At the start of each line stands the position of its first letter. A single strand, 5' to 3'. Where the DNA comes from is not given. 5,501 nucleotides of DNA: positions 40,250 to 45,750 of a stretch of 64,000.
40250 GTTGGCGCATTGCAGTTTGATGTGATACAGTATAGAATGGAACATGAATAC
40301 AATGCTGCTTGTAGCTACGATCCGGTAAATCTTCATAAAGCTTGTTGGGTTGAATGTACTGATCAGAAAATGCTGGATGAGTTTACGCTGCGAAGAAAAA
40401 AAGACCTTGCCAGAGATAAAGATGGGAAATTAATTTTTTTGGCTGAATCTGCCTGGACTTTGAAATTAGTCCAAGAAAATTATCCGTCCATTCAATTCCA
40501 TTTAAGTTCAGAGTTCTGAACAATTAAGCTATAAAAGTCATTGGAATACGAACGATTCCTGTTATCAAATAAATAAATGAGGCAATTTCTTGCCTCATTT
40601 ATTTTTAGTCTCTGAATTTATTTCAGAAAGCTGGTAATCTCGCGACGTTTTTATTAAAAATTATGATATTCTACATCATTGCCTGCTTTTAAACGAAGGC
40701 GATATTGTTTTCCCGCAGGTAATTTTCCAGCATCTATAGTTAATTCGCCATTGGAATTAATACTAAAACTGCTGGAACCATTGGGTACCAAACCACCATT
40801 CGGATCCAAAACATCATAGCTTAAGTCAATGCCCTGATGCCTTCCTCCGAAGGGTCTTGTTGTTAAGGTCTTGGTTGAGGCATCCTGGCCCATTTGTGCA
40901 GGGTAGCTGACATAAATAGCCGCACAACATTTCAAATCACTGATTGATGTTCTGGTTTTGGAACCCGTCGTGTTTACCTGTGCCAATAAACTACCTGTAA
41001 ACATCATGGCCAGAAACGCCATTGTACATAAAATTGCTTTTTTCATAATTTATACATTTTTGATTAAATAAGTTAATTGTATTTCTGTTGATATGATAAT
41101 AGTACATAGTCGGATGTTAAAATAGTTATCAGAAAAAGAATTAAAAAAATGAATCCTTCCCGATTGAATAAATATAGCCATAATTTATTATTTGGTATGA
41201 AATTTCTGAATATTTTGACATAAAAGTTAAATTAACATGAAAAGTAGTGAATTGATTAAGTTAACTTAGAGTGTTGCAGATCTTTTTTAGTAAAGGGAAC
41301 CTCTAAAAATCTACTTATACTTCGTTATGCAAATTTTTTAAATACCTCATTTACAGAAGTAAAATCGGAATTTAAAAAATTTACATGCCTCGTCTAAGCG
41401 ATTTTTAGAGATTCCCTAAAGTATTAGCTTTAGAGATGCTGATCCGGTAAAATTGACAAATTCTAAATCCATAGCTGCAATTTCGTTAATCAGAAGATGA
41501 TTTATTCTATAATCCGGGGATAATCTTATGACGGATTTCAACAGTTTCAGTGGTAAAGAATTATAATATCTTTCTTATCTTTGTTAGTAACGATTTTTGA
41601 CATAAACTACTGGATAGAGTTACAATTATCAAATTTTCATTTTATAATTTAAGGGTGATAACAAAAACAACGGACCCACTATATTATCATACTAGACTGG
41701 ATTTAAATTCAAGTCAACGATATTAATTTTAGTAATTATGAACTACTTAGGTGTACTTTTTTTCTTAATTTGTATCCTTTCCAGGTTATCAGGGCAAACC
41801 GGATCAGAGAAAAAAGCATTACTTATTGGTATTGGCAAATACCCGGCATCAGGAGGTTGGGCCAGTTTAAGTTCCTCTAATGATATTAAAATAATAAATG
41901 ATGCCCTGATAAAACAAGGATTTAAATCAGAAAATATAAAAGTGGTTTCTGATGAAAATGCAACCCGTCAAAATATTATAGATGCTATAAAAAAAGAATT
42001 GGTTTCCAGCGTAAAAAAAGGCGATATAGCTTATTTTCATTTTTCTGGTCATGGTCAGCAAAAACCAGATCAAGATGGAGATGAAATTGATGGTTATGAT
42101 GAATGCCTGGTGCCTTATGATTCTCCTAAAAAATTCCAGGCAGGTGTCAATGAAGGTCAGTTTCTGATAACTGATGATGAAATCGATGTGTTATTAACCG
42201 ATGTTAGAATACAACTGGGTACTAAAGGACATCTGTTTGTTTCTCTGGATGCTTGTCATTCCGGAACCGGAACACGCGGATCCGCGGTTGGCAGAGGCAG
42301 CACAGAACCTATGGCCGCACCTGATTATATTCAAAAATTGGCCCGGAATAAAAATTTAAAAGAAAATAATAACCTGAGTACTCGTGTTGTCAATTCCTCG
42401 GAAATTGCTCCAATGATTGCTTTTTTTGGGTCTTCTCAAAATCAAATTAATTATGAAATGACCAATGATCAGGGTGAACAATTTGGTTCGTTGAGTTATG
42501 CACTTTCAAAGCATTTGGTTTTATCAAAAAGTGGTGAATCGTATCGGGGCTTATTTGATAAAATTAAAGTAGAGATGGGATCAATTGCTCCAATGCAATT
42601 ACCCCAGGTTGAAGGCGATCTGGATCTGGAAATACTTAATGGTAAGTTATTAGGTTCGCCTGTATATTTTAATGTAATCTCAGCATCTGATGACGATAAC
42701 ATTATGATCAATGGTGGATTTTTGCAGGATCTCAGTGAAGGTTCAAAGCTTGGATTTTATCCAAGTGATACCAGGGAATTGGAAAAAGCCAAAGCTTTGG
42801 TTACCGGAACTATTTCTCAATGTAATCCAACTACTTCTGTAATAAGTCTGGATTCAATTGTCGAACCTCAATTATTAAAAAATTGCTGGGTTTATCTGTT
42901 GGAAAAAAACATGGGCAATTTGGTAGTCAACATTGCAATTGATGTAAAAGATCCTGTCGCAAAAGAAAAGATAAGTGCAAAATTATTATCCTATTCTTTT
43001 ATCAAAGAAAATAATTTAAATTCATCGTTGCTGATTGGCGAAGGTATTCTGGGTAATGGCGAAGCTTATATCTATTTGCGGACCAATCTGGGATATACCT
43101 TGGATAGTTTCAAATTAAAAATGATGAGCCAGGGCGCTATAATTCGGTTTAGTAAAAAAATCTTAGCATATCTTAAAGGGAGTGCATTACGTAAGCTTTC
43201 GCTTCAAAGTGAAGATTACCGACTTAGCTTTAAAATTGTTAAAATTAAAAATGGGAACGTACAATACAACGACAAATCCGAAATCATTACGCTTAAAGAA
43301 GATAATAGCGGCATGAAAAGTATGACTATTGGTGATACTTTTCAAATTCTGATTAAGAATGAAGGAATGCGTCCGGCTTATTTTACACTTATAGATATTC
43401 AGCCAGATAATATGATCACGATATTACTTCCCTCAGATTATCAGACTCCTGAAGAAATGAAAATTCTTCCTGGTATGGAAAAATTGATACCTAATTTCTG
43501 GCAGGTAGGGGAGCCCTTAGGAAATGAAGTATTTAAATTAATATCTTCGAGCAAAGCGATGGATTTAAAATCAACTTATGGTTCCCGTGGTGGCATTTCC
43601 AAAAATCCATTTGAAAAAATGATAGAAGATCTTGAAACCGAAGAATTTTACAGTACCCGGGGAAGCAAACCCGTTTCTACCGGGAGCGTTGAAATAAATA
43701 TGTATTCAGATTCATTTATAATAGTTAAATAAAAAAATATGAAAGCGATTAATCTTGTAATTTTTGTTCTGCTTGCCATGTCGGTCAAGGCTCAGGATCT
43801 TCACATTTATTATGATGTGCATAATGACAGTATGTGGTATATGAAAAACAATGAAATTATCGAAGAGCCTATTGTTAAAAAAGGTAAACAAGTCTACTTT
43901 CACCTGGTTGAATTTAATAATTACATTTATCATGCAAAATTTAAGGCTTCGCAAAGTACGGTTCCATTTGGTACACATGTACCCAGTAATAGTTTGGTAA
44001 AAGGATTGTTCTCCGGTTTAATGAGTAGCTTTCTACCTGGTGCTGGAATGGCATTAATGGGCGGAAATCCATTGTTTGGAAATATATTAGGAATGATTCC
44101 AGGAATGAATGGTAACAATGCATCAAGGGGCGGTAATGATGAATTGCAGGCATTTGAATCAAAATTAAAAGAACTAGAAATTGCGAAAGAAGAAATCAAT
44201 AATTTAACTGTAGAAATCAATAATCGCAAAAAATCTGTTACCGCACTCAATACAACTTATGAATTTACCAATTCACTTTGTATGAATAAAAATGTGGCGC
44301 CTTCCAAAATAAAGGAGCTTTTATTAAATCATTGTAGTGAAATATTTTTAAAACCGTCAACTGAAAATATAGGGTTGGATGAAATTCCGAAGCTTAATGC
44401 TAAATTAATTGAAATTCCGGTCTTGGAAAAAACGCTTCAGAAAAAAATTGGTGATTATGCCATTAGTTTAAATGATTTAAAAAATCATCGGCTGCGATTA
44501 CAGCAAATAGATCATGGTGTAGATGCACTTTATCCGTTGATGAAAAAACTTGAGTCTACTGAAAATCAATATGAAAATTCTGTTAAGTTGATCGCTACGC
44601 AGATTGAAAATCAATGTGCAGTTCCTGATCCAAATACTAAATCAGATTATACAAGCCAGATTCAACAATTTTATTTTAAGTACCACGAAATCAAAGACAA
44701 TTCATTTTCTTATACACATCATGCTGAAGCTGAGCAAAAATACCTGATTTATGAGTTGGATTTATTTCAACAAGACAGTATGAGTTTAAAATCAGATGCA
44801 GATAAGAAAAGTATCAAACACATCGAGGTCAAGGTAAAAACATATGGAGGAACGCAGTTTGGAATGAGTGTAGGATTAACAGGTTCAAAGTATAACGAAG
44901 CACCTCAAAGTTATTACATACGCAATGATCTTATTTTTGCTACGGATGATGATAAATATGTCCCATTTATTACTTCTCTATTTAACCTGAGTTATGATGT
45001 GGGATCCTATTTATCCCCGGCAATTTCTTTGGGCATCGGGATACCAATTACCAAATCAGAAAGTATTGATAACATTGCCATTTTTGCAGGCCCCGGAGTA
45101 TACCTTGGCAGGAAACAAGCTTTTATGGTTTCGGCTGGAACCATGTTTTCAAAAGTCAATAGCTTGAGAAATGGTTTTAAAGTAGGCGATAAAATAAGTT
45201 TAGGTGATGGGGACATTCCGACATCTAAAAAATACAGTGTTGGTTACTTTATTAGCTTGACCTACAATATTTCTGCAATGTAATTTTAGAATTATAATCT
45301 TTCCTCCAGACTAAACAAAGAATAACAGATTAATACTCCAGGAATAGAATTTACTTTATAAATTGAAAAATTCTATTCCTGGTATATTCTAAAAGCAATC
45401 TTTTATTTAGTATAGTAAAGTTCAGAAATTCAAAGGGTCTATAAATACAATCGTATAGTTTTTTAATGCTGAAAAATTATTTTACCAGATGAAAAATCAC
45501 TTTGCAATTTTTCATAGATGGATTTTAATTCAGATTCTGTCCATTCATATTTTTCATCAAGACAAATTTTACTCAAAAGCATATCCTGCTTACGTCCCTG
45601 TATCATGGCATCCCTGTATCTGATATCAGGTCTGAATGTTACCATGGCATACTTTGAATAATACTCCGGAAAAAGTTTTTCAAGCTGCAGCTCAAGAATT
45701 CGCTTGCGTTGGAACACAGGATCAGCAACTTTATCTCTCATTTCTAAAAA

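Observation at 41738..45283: Coupled exported pair: caspase-like C14 protease with a DUF4384-like tail, plus an uncharacterised 514-aa partner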

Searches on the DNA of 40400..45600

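Call 22: search_rna_families(source=window, start=40400, end=45600, threshold=evalue, max_evalue=1)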
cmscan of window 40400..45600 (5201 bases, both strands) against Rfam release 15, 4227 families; matches with E-value up to 1: 3.
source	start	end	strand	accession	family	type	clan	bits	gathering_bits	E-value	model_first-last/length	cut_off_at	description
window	40573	40634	-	RF02057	STnc40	Gene; sRNA;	-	29.3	45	0.042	1-70/70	no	Salmonella enterica sRNA STnc40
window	45338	45382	-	RF03310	mir-1544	Gene; miRNA;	-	22.2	46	0.39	5-53/59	no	mir-1544 microRNA precursor family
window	45338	45384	+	RF03310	mir-1544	Gene; miRNA;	-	21.5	46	0.59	5-55/59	no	mir-1544 microRNA precursor family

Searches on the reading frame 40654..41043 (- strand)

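Call 3: search_protein_families(library=pfam, proteins=[window:40654-41043:-], max_evalue=1)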
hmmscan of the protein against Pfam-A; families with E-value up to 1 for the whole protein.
window:40654-41043:- (129 aa): 1 family
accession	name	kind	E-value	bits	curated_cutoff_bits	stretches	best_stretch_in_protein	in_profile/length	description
PF07550.17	Shr-like_HID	-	0.14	13.1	22.3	1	88-120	34-69/82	Heme-binding protein Shr-like, Hb-interacting domain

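Call 4: search_protein_families(library=ncbifam, proteins=[window:40654-41043:-], max_evalue=1)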
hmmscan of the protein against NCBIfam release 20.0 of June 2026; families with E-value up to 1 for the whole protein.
window:40654-41043:- (129 aa): 2 families
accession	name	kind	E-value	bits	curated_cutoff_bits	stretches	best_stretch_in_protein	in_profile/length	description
NF038040.1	phero_PhrK_fam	equivalog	0.076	13.3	35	1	1-28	2-28/40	PhrK family phosphatase-inhibitory pheromone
NF041194.1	LD_carboxy_LdcB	exception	0.089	12.8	275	1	40-92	69-119/180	LD-carboxypeptidase LdcB/DacB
